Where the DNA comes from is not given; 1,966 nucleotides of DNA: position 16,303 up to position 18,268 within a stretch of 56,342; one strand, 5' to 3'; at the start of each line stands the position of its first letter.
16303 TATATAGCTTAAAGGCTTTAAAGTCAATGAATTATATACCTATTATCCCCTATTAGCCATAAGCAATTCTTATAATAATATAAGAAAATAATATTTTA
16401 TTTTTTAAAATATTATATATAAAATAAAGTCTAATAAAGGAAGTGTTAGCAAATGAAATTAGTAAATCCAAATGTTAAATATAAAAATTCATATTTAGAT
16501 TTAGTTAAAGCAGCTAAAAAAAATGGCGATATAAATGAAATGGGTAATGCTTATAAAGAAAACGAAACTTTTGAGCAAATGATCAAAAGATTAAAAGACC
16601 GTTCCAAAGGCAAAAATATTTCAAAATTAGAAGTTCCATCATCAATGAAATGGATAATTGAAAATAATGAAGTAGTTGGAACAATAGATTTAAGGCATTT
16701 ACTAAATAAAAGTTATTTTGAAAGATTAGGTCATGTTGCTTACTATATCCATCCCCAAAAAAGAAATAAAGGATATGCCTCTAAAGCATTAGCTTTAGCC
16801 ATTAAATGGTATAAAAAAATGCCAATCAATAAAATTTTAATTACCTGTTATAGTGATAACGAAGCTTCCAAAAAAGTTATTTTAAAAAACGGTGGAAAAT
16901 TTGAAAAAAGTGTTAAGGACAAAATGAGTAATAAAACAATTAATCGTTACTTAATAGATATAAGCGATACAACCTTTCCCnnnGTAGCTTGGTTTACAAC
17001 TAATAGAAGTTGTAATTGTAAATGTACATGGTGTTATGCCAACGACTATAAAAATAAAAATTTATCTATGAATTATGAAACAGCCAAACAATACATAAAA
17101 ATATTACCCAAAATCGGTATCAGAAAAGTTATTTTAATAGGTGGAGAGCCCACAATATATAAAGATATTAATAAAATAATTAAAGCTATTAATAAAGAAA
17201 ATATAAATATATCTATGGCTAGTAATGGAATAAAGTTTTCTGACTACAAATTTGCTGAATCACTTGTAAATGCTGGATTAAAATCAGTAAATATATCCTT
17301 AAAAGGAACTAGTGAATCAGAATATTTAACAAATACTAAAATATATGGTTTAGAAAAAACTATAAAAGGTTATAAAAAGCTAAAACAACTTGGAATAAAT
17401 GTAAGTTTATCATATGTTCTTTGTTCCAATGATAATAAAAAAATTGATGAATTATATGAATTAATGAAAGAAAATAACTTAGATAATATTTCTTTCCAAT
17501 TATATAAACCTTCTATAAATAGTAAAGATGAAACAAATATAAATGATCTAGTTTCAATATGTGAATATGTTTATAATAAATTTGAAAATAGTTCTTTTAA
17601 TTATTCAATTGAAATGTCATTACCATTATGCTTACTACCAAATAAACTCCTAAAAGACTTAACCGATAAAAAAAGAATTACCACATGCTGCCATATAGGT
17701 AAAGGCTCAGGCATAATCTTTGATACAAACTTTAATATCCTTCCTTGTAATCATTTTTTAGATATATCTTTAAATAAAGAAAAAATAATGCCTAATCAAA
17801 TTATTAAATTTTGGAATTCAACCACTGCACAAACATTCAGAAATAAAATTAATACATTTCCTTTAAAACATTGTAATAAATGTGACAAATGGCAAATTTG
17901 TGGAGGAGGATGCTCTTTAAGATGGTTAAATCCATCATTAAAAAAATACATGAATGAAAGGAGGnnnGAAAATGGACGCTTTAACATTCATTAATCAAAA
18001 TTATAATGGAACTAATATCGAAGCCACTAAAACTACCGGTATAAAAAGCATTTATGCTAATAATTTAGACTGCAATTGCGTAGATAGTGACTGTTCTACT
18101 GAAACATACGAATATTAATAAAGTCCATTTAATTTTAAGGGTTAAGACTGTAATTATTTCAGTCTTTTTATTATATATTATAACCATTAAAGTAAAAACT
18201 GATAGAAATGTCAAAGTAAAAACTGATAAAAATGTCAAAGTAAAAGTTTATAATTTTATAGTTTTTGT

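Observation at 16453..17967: GNAT acetyltransferase fused to a radical SAM/SPASM maturase: unusual RiPP-enzyme architecture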

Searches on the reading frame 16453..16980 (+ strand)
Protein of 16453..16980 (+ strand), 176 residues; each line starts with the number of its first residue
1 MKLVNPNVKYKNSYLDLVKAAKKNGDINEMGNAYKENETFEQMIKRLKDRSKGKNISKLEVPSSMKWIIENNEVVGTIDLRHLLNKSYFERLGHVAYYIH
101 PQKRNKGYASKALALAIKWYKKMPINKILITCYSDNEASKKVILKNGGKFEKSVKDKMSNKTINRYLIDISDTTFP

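Call 41: search_protein_families(library=ncbifam, proteins=[window:16453-16980:+], max_evalue=5)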
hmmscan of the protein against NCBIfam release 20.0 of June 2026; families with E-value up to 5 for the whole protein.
window:16453-16980:+ (176 aa): 6 families
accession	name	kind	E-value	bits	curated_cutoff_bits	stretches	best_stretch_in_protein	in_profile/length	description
NF007539.0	PRK10151.1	equivalog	4.5e-07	29.7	184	1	65-156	69-158/179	50S ribosomal protein L7/L12-serine acetyltransferase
NF040503.1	resist_ArsN1a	equivalog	5.7e-06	26.2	170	1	69-147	53-132/159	arsinothricin resistance N-acetyltransferase ArsN1 family A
NF008212.0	PRK10975.1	equivalog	0.0042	16.9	219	1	70-152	146-224/232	dTDP-4-amino-4,6-dideoxy-D-galactose acyltransferase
NF043067.1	AAC_6p_group_E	equivalog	0.0067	16.3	140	1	96-145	75-124/140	aminoglycoside 6'-N-acetyltransferase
NF011709.0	PRK15130.1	equivalog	0.015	15.1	218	1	63-154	56-146/186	spermidine N1-acetyltransferase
TIGR02382.1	wecD_rffC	equivalog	0.028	14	195.1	1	72-152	108-184/191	dTDP-4-amino-4,6-dideoxy-D-galactose acyltransferase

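Call 42: find_homologous_proteins(query=window:16453-16980:+, max_evalue=0.00001)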
Query window:16453-16980:+ (176 aa): 48 proteins with E <= 0.00001 among 141 candidates.
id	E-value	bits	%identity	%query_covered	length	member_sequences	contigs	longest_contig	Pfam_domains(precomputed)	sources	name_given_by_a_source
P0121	8.4e-93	327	91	97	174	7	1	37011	PF13302.14,PF00583.32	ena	-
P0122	7.6e-92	324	84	99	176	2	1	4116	PF13302.14,PF00583.32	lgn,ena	-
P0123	1.9e-90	319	81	98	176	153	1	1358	PF13302.14,PF00583.32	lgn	-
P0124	2.2e-90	319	84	98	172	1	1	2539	PF13302.14,PF00583.32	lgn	-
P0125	1.2e-89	316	82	99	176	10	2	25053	PF13302.14,PF00583.32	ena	-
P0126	1.7e-89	316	85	98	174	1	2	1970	PF13302.14,PF00583.32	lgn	-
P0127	5.4e-89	314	84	98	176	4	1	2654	PF13302.14,PF00583.32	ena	-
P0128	7.0e-89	314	82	99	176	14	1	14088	PF13302.14,PF00583.32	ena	-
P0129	1.2e-87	310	83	98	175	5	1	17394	PF13302.14,PF00583.32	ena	-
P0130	7.5e-86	304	81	97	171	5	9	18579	PF13302.14,PF00583.32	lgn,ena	-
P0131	1.9e-84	299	78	99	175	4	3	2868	PF13302.14,PF00583.32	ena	-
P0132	1.6e-81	290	79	95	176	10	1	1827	PF13302.14,PF00583.32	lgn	-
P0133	1.7e-81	290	77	98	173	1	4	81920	PF13302.14,PF00583.32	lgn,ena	-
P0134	2.1e-81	290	77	98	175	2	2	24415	PF13302.14,PF00583.32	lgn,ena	-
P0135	3.1e-80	286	76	96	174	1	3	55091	PF13302.14,PF00583.32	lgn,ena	-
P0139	6.2e-79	282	83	86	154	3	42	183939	PF13302.14,PF00583.32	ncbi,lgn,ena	-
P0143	1.7e-64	235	66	98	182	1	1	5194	PF13302.14,PF13508.14,PF00583.32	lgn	-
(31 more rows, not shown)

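Call 43: find_encoding_contigs(protein=P0121, flank=5000, max_places=2)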
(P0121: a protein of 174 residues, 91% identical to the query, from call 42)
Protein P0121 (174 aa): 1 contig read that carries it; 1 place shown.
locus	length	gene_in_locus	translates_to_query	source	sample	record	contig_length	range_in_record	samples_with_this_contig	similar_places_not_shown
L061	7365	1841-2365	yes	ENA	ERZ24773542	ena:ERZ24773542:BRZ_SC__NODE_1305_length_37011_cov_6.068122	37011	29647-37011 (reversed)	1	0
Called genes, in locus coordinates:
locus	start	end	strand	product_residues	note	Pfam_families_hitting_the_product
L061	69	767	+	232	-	-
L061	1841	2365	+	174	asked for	PF13302:Acetyltransf_3, PF00583:Acetyltransf_1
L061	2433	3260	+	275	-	PF00398:RrnaAD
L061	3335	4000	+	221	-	PF03167:UDG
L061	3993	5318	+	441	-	PF01171:ATP_bind_3, PF11734:TilS_C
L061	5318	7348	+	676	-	PF06480:FtsH_ext, PF00004:AAA, PF07728:AAA_5 (weak), PF17862:AAA_lid_3, PF01434:Peptidase_M41, PF07498:Rho_N (faint)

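Call 44: find_encoding_contigs(protein=P0139, flank=5000, max_places=2)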
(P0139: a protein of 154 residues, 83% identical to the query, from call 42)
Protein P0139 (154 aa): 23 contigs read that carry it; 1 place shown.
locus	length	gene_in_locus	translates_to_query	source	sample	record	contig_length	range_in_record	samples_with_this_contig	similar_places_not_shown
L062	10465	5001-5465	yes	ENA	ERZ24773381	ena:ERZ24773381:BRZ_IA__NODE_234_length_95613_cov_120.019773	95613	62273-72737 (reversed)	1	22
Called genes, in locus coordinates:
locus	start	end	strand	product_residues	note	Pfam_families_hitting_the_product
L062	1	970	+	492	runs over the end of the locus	PF03853:YjeF_N, PF01256:Carb_kinase, PF02110:HK (weak)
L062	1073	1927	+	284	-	-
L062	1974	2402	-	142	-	-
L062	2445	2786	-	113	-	-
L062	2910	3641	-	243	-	PF00072:Response_reg (weak), PF04397:LytTR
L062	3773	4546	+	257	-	PF05822:UMPH-1, PF12710:HAD (weak)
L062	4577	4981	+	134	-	-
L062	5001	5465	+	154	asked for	PF13302:Acetyltransf_3, PF00583:Acetyltransf_1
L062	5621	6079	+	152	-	-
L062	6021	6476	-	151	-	-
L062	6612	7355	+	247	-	PF12844:HTH_19, PF13560:HTH_31 (weak), PF01381:HTH_3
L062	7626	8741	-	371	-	-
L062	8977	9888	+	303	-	PF09139:Tam41_Mmp37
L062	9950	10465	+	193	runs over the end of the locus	PF03193:RsgA_GTPase (faint), PF01926:MMR_HSR1, PF02421:FeoB_N (faint), PF04548:AIG1 (faint)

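Call 65: find_encoding_contigs(protein=P0143, flank=3000, max_places=2)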
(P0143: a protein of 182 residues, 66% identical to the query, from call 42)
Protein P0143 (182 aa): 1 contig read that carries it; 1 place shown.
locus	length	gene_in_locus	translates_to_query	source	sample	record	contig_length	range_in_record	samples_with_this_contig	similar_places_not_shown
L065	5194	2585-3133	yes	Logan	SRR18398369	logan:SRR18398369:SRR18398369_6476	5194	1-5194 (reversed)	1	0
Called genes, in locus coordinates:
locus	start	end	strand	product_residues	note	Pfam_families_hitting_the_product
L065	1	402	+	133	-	?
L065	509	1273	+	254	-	PF06940:DUF1287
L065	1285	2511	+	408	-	PF00464:SHMT, PF00155:Aminotran_1_2 (weak), PF01041:DegT_DnrJ_EryC1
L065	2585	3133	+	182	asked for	PF13302:Acetyltransf_3, PF00583:Acetyltransf_1, PF13508:Acetyltransf_7 (faint)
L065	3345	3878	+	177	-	PF05198:IF3_N, PF00707:IF3_C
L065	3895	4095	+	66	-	PF01632:Ribosomal_L35p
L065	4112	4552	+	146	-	PF00453:Ribosomal_L20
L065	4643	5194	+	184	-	?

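Call 68: search_solved_structures(query=A3, max_evalue=0.001, show_alignments=1)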
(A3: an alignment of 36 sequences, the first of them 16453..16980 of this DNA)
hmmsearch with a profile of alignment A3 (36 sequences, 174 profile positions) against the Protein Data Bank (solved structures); distinct sequences matched with E-value up to 0.001: 11.
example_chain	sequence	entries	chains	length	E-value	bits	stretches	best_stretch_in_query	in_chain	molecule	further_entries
3fbu_A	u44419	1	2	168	1.4e-07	34.8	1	68-148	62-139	Acetyltransferase, GNAT family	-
5ix3_A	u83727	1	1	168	2.1e-06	30.9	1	63-170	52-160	Diamine N-acetyltransferase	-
8fv0_C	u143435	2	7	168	2.4e-06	30.8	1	63-170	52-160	Diamine N-acetyltransferase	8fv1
1z9u_A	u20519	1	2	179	1.4e-05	28.3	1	50-156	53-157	acetyl transferase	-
1s7k_A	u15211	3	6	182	1.4e-05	28.3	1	50-156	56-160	acetyl transferase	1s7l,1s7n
1s7f_A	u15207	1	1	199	1.8e-05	27.9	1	50-156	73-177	acetyl transferase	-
3tth_A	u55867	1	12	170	1.9e-05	27.9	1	56-170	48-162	Spermidine N1-acetyltransferase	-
2ge3_A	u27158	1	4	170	9.3e-05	25.6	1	67-148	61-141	probable acetyltransferase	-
6vfm_A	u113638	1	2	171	0.00016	24.8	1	63-158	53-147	Spermidine N1-acetyltransferase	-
3igr_A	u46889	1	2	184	0.00023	24.3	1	66-148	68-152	Ribosomal-protein-S5-alanine N-acetyltransferase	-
3r95_A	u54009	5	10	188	0.00043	23.5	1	2-153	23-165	MccE protein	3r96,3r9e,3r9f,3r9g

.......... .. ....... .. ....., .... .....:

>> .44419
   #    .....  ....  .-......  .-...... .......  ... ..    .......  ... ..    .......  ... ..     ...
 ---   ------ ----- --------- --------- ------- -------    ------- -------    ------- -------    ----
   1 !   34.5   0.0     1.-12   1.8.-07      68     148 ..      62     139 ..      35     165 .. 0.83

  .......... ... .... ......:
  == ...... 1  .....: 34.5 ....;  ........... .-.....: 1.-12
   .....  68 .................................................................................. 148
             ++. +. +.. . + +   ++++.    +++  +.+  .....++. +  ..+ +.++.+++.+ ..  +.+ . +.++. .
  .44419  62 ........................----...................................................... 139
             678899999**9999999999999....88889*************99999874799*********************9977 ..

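Call 70: predict_structure(alignment_id=A3)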
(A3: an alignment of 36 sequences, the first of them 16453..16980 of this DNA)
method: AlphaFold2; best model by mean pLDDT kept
length: 176 residues; sequences in the alignment: 36
mean_pLDDT: 95.0   pTM: 0.89
mean pLDDT of the five models: 95.0, 94.2, 94.1, 93.6, 93.5
residues with pLDDT >= 90: 162; 70-90: 9; 50-70: 1; < 50: 4
segments of 3 or more residues with pLDDT < 50: 173-176
pLDDT, mean of each block of 10 residues (from residue 1): 98 99 97 97 98 94 98 98 94 96 96 98 95 96 98 92 97 52
secondary structure, 60 per line:
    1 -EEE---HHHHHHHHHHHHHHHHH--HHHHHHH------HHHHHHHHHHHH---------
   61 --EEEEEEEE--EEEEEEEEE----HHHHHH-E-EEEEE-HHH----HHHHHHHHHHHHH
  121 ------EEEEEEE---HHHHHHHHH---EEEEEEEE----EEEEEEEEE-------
elements in order: E2-4 H8-24 H27-33 H40-51 E63-70 E73-81 H86-91 E95-99 H108-120 E127-133 H137-145 E149-156 E161-169

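Call 72: fold_search(model_id=the predicted structure, library=pdb)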
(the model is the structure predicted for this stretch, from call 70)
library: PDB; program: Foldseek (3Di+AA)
matches with E <= 10: 1229; with E <= 0.001: 248
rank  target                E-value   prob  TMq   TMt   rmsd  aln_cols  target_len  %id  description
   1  6vfn_A                7.0e-07  1.00  0.67  0.70   4.4       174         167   18  Crystal structure of SpeG allosteric polyamine acetyltransferase from Bacillus thuringiensis in complex with spermine (released 2020-02-19)
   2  6cy6                  8.4e-07  1.00  0.64  0.67   5.0       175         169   17  Crystal structure of spermidine/spermine N-acetyltransferase SpeG from Escherichia coli in complex with tris(hydroxymeth (released 2018-04-18)
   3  3r95_B                1.3e-06  1.00  0.68  0.68   4.3       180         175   17  Crystal structure of Microcin C7 self immunity acetyltransferase MccE in complex with Acetyl-CoA (released 2011-04-20)
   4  2ge3_D                1.5e-06  1.00  0.61  0.65   5.5       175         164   14  Crystal structure of Probable acetyltransferase from Agrobacterium tumefaciens (released 2006-04-18)
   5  5jtf_B                1.5e-06  1.00  0.64  0.65   5.8       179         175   13  Crystal structure of ArsN N-acetyltransferase from Pseudomonas putida KT2440 (released 2017-05-17)
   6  1z9u_B                1.6e-06  1.00  0.66  0.66   4.6       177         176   17  Structural Genomics, The crystal structure of the acetyl transferase, modifies N-terminal serine of 50S ribosomal subu (released 2005-07-05)
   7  8fv1_C                1.8e-06  1.00  0.66  0.70   5.3       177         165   20  SpeG spermidine N-acetyltransferase from Staphylococcus aureus in complex with spermine (released 2023-02-08)
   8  1s7l                  1.8e-06  1.00  0.66  0.66   4.9       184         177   17  RimL- Ribosomal L7/L12 alpha-N-protein acetyltransferase in complex with Coenzyme A (CoA-Cys134 Disulfide) (released 2005-03-15)
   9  1z9u_A                1.8e-06  1.00  0.64  0.66   4.5       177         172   17  Structural Genomics, The crystal structure of the acetyl transferase, modifies N-terminal serine of 50S ribosomal subu (released 2005-07-05)
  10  2j8n_A                2.5e-06  1.00  0.65  0.68   5.4       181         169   12  Structure of P. aeruginosa acetyltransferase PA4866 solved at room temperature (released 2007-02-06)
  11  1yvo_A                2.5e-06  1.00  0.65  0.67   5.4       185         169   12  hypothetical acetyltransferase from P.aeruginosa PA01 (released 2005-03-29)
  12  3r96_B                2.6e-06  1.00  0.67  0.68   4.7       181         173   16  Crystal structure of Microcin C7 self immunity acetyltransferase MccE in complex with Acetyl-CoA and AMP (released 2011-04-20)
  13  1s7f                  2.6e-06  1.00  0.63  0.62   5.5       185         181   16  RimL- Ribosomal L7/L12 alpha-N-protein acetyltransferase crystal form I (apo) (released 2005-03-15)
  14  7kwh_F                3.1e-06  1.00  0.63  0.67   5.2       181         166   13  Spermidine N-acetyltransferase SpeG K23-Y30 chimera from Vibrio cholerae and hSSAT (released 2020-12-16)
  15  2ge3_B                3.3e-06  1.00  0.62  0.66   5.3       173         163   14  Crystal structure of Probable acetyltransferase from Agrobacterium tumefaciens (released 2006-04-18)
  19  3r95_A                3.7e-06  1.00  0.66  0.65   4.1       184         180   16  Crystal structure of Microcin C7 self immunity acetyltransferase MccE in complex with Acetyl-CoA (released 2011-04-20)
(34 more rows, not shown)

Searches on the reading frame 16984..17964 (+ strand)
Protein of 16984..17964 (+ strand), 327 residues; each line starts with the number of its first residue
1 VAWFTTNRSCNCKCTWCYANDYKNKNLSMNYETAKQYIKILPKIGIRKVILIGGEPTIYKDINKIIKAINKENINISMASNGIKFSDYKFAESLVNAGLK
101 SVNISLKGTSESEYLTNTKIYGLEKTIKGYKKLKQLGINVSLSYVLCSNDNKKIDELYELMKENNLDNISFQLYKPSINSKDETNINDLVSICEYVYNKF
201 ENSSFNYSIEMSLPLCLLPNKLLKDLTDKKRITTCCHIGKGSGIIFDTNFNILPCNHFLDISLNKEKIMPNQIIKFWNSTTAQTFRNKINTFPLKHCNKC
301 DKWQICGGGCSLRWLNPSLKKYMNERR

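Call 90: search_protein_families(library=pfam, proteins=[window:16984-17964:+], max_evalue=10)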
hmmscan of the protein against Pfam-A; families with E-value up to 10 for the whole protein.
window:16984-17964:+ (327 aa): 7 families
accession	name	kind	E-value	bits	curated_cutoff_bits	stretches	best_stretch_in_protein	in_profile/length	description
PF04055.27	Radical_SAM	-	1e-25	91.2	29.5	1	8-160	5-165/166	Radical SAM superfamily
PF13353.11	Fer4_12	-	4.5e-08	33.9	22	1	9-117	14-124/137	4Fe-4S single cluster domain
PF12689.13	Acid_PPase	-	0.089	13.1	27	1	55-138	43-122/169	Acid Phosphatase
PF13344.12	Hydrolase_6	-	0.13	12.7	27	1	57-100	14-57/101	Haloacid dehalogenase-like hydrolase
PF03932.20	CutC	-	0.13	12.1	23.3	1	36-106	131-200/202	CutC family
PF17930.7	LpxI_N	-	0.25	11.8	25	1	25-54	45-74/129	LpxI N-terminal domain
PF19238.5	Radical_SAM_2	-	0.27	11.3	26.7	0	94-154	72-134/151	Radical SAM-like domain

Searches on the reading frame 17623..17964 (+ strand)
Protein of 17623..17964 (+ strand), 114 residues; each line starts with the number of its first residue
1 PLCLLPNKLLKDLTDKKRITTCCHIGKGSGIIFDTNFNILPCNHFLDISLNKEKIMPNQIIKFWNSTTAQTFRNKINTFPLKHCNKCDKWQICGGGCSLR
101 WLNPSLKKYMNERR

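Call 90: search_protein_families(library=pfam, proteins=[window:17623-17964:+], max_evalue=10)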
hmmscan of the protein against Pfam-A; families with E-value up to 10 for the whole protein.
window:17623-17964:+ (114 aa): 2 families
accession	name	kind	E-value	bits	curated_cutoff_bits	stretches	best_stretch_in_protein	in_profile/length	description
PF13186.11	SPASM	-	0.033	14.9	21.5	1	38-88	15-67/67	Iron-sulfur cluster-binding domain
PF21394.3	Beta-ketacyl_N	-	0.043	13.9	26.9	1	49-77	59-87/170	Beta-ketoacyl synthase-like, N-terminal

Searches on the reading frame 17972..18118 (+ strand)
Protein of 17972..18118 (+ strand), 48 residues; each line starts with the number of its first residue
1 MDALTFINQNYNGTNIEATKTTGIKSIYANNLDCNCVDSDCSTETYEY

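Call 3: search_protein_families(library=pfam, proteins=[window:17972-18118:+], max_evalue=1)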
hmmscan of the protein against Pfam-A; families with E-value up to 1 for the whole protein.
window:17972-18118:+ (48 aa): 0 families

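Call 4: search_protein_families(library=ncbifam, proteins=[window:17972-18118:+], max_evalue=1)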
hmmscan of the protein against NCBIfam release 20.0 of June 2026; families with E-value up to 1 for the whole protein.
window:17972-18118:+ (48 aa): 0 families

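Call 79: find_homologous_proteins(query=A4, max_evalue=0.001)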
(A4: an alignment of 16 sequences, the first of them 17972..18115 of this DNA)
Query A4 (16 sequences) (48 aa, profile of the alignment): 91 proteins with E <= 0.001 among 560 candidates.
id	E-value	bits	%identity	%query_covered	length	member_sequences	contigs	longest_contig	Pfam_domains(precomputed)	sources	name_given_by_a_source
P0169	4.7e-20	89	77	100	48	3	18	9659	-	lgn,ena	-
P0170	7.0e-20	88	73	100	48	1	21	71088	-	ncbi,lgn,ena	-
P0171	1.0e-19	88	83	100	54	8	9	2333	-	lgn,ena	-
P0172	2.6e-19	86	83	98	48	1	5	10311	-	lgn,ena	-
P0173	3.8e-19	86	96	100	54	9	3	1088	-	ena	-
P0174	1.2e-18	84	71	100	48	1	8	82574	-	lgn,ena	-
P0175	4.3e-18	82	73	100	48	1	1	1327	-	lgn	-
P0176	2.9e-17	80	50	100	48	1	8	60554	-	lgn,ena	-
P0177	4.3e-17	79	71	100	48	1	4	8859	-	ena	-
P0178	5.1e-17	79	44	98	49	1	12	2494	-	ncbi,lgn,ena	-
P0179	7.3e-17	78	40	98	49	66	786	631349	-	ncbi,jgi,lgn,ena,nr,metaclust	ncbi:unknown [Clostridium sp. CAG:710]|nr:unknown [Clostridium sp. CAG:710]|metaclust:status=active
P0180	8.1e-17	78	58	90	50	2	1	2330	-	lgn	-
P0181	1.0e-16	78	44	98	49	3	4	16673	-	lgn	-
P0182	1.0e-16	78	52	100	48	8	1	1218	-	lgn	-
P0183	1.3e-16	78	47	100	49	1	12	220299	-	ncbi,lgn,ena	-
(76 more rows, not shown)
